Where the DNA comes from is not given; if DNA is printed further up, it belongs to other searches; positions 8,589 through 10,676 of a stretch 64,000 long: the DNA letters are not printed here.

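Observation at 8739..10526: Two divergent paralogs of a large HExxH protein (8739..10526 and 24582..26126)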

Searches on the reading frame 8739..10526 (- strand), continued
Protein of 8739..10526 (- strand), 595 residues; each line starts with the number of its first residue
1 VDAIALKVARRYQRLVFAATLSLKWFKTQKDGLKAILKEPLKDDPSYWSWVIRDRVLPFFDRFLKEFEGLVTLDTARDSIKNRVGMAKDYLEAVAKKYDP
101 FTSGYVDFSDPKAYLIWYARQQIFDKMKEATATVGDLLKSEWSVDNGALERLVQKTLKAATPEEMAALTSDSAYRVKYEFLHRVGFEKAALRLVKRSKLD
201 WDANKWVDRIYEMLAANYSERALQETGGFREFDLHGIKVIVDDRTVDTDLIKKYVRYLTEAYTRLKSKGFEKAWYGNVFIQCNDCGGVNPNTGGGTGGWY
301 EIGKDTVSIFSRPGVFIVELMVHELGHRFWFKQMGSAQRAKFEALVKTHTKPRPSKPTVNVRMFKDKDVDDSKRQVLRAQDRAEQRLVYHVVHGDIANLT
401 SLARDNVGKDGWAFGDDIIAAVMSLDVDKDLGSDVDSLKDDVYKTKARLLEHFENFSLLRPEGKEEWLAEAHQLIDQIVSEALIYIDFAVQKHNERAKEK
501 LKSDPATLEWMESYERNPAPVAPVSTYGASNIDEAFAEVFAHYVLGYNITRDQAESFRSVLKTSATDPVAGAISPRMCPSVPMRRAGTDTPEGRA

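Call 85: find_related_loci(query=A2, collection=viral_contigs, flank=10000)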
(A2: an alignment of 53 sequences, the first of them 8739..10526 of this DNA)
Query A2 (595 aa) in viral_contigs; peptide patterns used: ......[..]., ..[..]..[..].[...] (x = any residue, [..] = any of these).
238 stretches matched a pattern; 56 encode a relative of the query (tblastn E <= 1e-3); 53 distinct loci.
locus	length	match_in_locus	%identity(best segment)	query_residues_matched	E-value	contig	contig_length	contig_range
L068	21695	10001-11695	78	1-564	0e+0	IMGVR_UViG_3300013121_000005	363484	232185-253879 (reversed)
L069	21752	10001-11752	54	1-582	0e+0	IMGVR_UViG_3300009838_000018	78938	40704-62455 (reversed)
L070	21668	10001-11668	51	3-566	7e-158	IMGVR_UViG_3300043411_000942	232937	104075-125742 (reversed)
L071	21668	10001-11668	51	3-566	2e-157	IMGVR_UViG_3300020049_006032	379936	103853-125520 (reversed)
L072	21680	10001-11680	44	2-561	8e-136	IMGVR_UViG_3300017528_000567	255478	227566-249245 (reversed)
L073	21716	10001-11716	36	4-564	6e-97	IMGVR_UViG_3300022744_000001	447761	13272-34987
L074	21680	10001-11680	44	2-561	4e-136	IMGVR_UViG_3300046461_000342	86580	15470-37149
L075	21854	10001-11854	35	1-586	1e-93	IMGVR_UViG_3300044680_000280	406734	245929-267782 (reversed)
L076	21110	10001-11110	41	219-564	1e-82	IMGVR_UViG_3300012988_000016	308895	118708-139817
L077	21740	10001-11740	34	21-565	2e-77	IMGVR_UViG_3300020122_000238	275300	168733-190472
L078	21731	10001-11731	31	21-565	2e-74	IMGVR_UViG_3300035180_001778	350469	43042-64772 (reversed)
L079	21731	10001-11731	31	21-565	2e-74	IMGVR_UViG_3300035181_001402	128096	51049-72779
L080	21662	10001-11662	31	7-561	1e-73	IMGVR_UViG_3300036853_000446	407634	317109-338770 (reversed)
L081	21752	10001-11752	54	1-582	0e+0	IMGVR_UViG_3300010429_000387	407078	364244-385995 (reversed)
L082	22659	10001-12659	32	133-593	2e-48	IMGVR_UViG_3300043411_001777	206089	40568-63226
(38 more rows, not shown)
